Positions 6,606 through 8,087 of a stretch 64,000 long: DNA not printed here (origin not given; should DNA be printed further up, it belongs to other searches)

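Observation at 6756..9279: Translationally coupled C-methyltransferase, 3,4-ketoisomerase and aminotransferase: a branched or 3-amino deoxysugar pathway in a surface-glycan locus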

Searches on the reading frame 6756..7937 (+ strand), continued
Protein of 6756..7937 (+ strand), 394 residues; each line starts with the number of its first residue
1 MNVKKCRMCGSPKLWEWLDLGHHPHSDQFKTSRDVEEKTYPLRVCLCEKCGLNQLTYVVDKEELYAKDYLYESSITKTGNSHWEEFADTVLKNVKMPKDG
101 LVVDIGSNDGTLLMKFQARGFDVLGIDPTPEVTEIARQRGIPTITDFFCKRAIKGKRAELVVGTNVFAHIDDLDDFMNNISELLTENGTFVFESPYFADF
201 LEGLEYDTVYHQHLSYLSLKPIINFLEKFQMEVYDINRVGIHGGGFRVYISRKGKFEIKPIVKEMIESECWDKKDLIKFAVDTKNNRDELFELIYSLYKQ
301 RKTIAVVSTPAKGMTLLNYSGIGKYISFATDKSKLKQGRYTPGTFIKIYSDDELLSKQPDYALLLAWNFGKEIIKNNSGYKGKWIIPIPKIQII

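Call 16: search_solved_structures(query=window:6756-7937:+, max_evalue=0.001, show_alignments=2)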
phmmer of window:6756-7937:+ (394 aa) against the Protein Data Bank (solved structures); distinct sequences matched with E-value up to 0.001: 14.
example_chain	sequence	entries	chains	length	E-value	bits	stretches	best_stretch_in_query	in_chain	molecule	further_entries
4rv9_A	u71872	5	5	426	1.7e-70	241.3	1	3-393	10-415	D-mycarose 3-C-methyltransferase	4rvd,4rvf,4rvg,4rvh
5t64_A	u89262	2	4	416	3.2e-60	207.5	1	5-393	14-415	Sugar 3-C-methyl transferase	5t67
5t6b_A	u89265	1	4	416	3.1e-59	204.3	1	5-393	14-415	Sugar 3-C-methyl transferase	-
4e2y_A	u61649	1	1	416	4e-58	200.6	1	5-393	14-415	TcaB9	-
3ndi_A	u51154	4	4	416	1.1e-57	199.2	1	5-393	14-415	Methyltransferase | TcaB9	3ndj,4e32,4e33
4e30_A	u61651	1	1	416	3.8e-57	197.4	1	5-393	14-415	TcaB9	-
4e31_A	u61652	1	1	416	3.8e-57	197.4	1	5-393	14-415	TcaB9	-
4e2x_A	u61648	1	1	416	3.8e-57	197.4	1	5-393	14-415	TcaB9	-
4e2z_A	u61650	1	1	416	9.9e-57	196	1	5-393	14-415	TcaB9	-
4e2w_A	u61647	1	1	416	9.9e-57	196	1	5-393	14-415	TcaB9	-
2avn_A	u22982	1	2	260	2.6e-07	33.3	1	90-213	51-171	ubiquinone/menaquinone biosynthesis methyltransferase-related protein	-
3hnr_A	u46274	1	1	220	0.0001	24.7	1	84-200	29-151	probable methyltransferase BT9727_4108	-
9khp_A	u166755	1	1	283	0.00077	21.8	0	100-148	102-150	Class I SAM-dependent methyltransferase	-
9klx_A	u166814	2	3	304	0.00088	21.6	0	100-148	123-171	Class I SAM-dependent methyltransferase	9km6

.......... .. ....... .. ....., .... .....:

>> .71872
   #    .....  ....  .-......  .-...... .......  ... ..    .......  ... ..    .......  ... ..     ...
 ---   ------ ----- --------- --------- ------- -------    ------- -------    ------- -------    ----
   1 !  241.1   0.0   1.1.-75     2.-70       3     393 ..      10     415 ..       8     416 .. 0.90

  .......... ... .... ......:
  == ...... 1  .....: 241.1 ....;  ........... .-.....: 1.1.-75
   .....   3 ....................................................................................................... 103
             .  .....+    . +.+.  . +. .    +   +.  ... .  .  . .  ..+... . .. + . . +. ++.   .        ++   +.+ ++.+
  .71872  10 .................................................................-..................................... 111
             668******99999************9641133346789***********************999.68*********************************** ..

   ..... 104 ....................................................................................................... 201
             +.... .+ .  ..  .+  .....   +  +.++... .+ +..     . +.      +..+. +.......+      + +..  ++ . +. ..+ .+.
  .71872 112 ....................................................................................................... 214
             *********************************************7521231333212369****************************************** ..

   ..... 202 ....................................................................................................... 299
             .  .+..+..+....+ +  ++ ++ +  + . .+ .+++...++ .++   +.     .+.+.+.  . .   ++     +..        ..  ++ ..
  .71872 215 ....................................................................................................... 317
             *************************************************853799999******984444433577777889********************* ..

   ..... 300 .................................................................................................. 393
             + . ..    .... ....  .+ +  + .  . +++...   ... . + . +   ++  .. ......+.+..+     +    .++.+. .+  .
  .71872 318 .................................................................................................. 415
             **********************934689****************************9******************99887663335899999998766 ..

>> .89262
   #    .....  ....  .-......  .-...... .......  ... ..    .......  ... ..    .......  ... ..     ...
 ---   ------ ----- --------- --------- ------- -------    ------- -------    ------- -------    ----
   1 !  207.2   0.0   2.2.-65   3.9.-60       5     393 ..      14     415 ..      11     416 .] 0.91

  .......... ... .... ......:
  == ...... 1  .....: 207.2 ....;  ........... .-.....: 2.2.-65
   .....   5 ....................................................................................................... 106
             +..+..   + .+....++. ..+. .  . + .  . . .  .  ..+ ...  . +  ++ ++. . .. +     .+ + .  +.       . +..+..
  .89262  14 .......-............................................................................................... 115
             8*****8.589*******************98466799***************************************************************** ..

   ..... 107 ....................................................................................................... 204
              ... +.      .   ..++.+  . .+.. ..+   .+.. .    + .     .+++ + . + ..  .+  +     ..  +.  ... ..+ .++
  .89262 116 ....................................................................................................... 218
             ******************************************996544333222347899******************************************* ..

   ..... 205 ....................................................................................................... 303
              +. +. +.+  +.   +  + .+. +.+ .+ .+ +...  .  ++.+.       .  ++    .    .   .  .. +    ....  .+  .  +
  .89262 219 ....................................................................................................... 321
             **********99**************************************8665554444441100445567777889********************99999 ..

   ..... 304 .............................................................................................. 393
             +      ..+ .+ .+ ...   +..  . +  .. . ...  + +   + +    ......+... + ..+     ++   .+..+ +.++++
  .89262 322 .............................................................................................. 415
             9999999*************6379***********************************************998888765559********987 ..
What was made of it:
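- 6756..7940 (+): NDP-hexose C-methyltransferase of the TylC3/TcaB9/KijD1/MtmC family, with a Zn-ribbon, a SAM domain and a C-terminal domain. PDB MtmC 1.7e-70, KijD1 and TcaB9 (call 16).
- On TylC3/TcaB9-type NDP-hexose C-methyltransferase: End-to-end alignment to MtmC, KijD1 and TcaB9 (call 16).
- Checked: Its best solved relatives are MtmC 1.7e-70, KijD1 3e-60 and TcaB9 about 1e-57 (call 16).
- Every solved relative of the C-MT is a C-3 methyltransferase (call 16). All characterised C-MT relatives use dTDP-sugars (call 16).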

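Call 19: find_encoding_contigs(protein=P0003, flank=10000, max_places=3)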
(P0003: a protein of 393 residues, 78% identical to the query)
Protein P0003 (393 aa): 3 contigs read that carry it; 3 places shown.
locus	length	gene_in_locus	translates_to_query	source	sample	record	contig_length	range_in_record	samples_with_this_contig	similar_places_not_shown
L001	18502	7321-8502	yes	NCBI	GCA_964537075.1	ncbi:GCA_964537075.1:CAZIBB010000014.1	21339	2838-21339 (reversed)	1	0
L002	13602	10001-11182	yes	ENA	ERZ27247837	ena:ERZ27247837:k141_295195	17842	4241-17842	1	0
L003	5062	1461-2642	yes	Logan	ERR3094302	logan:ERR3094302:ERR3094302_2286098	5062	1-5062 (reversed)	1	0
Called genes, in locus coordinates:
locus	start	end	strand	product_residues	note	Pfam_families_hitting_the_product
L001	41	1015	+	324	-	PF00106:adh_short, PF01073:3Beta_HSD, PF01370:Epimerase, PF02719:Polysacc_synt_2, PF04321:RmlD_sub_bind, PF07993:NAD_binding_4 (faint), PF16363:GDP_Man_Dehyd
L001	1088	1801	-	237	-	-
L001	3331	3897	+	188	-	PF13338:AbiEi_4 (weak)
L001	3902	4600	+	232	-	PF08843:AbiEii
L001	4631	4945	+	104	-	-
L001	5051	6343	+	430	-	PF01943:Polysacc_synt, PF13440:Polysacc_synt_3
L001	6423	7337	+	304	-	PF01370:Epimerase, PF04321:RmlD_sub_bind, PF16363:GDP_Man_Dehyd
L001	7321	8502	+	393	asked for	PF08421:Methyltransf_13, PF13489:Methyltransf_23, PF13847:Methyltransf_31 (weak), PF08241:Methyltransf_11, PF08242:Methyltransf_12, PF13649:Methyltransf_25 (weak), PF08484:Methyltransf_14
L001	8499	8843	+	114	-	PF07883:Cupin_2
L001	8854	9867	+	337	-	PF01041:DegT_DnrJ_EryC1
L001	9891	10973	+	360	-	-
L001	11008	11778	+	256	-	PF01209:Ubie_methyltran (weak), PF02353:CMAS (weak), PF13489:Methyltransf_23, PF05175:MTS (weak), PF13847:Methyltransf_31, PF08241:Methyltransf_11, PF08242:Methyltransf_12, PF13649:Methyltransf_25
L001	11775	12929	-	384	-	PF13439:Glyco_transf_4, PF13579:Glyco_trans_4_4 (weak), PF00534:Glycos_transf_1, PF13692:Glyco_trans_1_4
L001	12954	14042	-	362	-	PF08003:Methyltransf_9, PF13489:Methyltransf_23, PF08241:Methyltransf_11, PF08242:Methyltransf_12, PF13649:Methyltransf_25, PF13847:Methyltransf_31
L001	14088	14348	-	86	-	PF01541:GIY-YIG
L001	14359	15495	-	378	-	PF00733:Asn_synthase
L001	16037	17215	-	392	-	PF13439:Glyco_transf_4, PF13579:Glyco_trans_4_4, PF00534:Glycos_transf_1, PF13692:Glyco_trans_1_4, PF13524:Glyco_trans_1_2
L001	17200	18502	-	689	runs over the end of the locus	-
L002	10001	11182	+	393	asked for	PF08421:Methyltransf_13, PF13489:Methyltransf_23, PF13847:Methyltransf_31 (weak), PF08241:Methyltransf_11, PF08242:Methyltransf_12, PF13649:Methyltransf_25 (weak), PF08484:Methyltransf_14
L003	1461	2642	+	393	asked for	PF08421:Methyltransf_13, PF13489:Methyltransf_23, PF13847:Methyltransf_31 (weak), PF08241:Methyltransf_11, PF08242:Methyltransf_12, PF13649:Methyltransf_25 (weak), PF08484:Methyltransf_14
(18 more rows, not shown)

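Call 20: find_encoding_contigs(protein=P0001, flank=10000, max_places=3)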
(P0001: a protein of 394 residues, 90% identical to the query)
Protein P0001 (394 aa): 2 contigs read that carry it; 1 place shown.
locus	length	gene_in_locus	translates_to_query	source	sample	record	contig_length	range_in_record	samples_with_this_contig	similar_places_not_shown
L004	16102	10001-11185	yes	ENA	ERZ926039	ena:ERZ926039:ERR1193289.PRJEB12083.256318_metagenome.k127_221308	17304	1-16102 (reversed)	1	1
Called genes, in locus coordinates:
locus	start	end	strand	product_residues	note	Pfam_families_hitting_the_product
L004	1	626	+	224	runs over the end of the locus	PF00535:Glycos_transf_2, PF10111:Glyco_tranf_2_2 (weak), PF13641:Glyco_tranf_2_3 (weak)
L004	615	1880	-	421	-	PF01943:Polysacc_synt, PF13440:Polysacc_synt_3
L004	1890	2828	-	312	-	PF01370:Epimerase, PF04321:RmlD_sub_bind, PF16363:GDP_Man_Dehyd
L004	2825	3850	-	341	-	PF01370:Epimerase, PF16363:GDP_Man_Dehyd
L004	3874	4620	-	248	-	PF01209:Ubie_methyltran, PF05175:MTS (weak), PF07021:MetW, PF13489:Methyltransf_23, PF08241:Methyltransf_11, PF08242:Methyltransf_12, PF13649:Methyltransf_25, PF13847:Methyltransf_31, +1 more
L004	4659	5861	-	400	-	PF13231:PMT_2 (weak)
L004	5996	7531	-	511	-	-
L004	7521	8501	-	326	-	PF01073:3Beta_HSD, PF01370:Epimerase, PF02719:Polysacc_synt_2, PF04321:RmlD_sub_bind, PF13460:NAD_binding_10 (weak), PF16363:GDP_Man_Dehyd, PF07993:NAD_binding_4 (weak)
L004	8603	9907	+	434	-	PF01943:Polysacc_synt, PF13440:Polysacc_synt_3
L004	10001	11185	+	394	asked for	PF08421:Methyltransf_13, PF13489:Methyltransf_23, PF08241:Methyltransf_11, PF08242:Methyltransf_12, PF13649:Methyltransf_25 (weak), PF08484:Methyltransf_14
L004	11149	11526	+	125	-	PF14667:Polysacc_synt_C (weak), PF07883:Cupin_2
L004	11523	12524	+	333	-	PF01041:DegT_DnrJ_EryC1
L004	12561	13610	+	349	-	-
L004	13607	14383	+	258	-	PF03848:TehB (faint), PF07942:CARME (faint), PF13489:Methyltransf_23, PF05175:MTS (weak), PF13649:Methyltransf_25, PF13847:Methyltransf_31, PF08241:Methyltransf_11, PF08242:Methyltransf_12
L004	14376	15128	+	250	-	PF04765:TOD1_MUCI70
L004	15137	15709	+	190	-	-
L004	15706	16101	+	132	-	?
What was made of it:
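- In L004 it sits next to a second SDR, so it may also serve another GDP-deoxyhexose (call 20). An extra SDR sits beside Gmd in L004 (call 20).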

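Call 29: find_related_loci(query=A1, collection=genome_contigs, flank=10000)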
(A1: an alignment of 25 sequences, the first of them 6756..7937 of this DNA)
Query A1 (394 aa) in genome_contigs; peptide patterns used: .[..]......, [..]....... (x = any residue, [..] = any of these).
107 stretches matched a pattern; 27 encode a relative of the query (tblastn E <= 1e-3); 27 distinct loci.
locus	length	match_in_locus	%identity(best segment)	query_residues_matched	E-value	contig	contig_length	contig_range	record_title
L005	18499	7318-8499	77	1-394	0e+0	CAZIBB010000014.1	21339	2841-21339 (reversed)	MAG TPA_asm: uncultured Bdellovibrionales bacterium isolate ERP113451_co1_58 genome assembly, contig: NODE_2842_length_2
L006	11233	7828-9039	51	6-394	5e-132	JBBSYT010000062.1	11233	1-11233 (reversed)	MAG: Nanoarchaeota archaeon isolate H51-bin127_1 H51_bin127_1_000000000062, whole genome shotgun sequence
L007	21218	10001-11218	51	3-393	3e-131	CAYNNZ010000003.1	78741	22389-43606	MAG TPA_asm: uncultured Candidatus Saccharibacteria bacterium isolate SRP170004_co1_499 genome assembly, contig: NODE_35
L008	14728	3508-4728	53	3-394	2e-130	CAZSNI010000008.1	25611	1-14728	MAG TPA_asm: uncultured Candidatus Saccharibacteria bacterium isolate SRP286056_co1_435 genome assembly, contig: NODE_21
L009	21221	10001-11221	50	3-394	1e-126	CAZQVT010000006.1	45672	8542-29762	MAG TPA_asm: uncultured Candidatus Saccharibacteria bacterium isolate SRP285395_co1_397 genome assembly, contig: NODE_99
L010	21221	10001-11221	49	3-394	1e-124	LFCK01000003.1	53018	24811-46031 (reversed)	MAG: Parcubacteria bacterium C7867-001 C7867_00073, whole genome shotgun sequence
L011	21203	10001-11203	50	5-389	6e-123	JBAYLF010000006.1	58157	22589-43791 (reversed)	MAG: Candidatus Paceibacterota bacterium isolate SO_2016_GW1_97 scaffold01096_OW334_2016, whole genome shotgun sequence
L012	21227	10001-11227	47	6-394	2e-121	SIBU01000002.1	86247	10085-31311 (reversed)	MAG: Candidatus Taylorbacteria bacterium isolate Baikal-deep-G184 BACOMB-C799, whole genome shotgun sequence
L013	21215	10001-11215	48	6-394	2e-120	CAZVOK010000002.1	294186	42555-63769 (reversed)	MAG TPA_asm: uncultured Candidatus Peribacteria bacterium isolate binchicken_co105_403 genome assembly, contig: NODE_26_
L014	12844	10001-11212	47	6-394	4e-117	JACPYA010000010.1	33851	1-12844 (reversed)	MAG: Candidatus Peregrinibacteria bacterium isolate NC_groundwater_851_Pr1_B-0.1um_56_11 Montesol18_Bp1_scaffold_30101,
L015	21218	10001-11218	47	4-394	2e-116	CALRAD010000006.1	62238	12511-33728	MAG: Candidatus Peribacteria bacterium isolate MaH-04nov19-275 genome assembly, contig: MaH-04nov19-C878, whole genome s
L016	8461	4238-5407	50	4-376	1e-115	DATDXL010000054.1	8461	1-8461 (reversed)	MAG TPA_asm: Candidatus Paceibacterota bacterium isolate SMAG_U8138 k141_1200927, whole genome shotgun sequence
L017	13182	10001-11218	46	4-394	1e-113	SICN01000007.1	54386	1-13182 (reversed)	MAG: Candidatus Peribacteria bacterium isolate Baikal-deep-G206 BACOMB-C2324, whole genome shotgun sequence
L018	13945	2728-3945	47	5-394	1e-113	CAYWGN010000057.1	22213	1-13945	MAG TPA_asm: uncultured Desulfobacula sp. isolate binchicken_co243_219 genome assembly, contig: NODE_1750_length_22213_c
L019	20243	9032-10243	45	6-394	2e-112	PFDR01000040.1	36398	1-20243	MAG: Candidatus Peregrinibacteria bacterium CG10_big_fil_rev_8_21_14_0_10_49_10 CG10_8_21_14_0.10_scaffold_766_c, whole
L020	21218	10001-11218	45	4-394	3e-112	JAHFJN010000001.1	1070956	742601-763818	MAG: Candidatus Peribacteria bacterium isolate nzgw387 NODE_1_length_1070957_cov_9.974966, whole genome shotgun sequence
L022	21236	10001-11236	49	3-394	4e-123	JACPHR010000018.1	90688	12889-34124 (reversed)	MAG: Candidatus Taylorbacteria bacterium isolate NC_groundwater_419_Ag_B-0.1um_49_17 GD18-4_B1_scaffold_679186, whole ge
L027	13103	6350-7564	41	5-394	3e-98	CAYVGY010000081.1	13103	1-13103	MAG TPA_asm: uncultured Halobacteriales archaeon isolate binchicken_co125_887 genome assembly, contig: NODE_9671_length_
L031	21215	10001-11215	48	5-394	2e-120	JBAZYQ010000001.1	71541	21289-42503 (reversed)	MAG: Candidatus Nanoarchaeia archaeon isolate SO_2017_GW1_84 NODE_2164_length_71541_cov_1.374030_OW334_2017, whole genom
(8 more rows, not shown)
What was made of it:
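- Tried and rejected: The nearest named cassette is in a Bdellovibrionales MAG (call 29).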
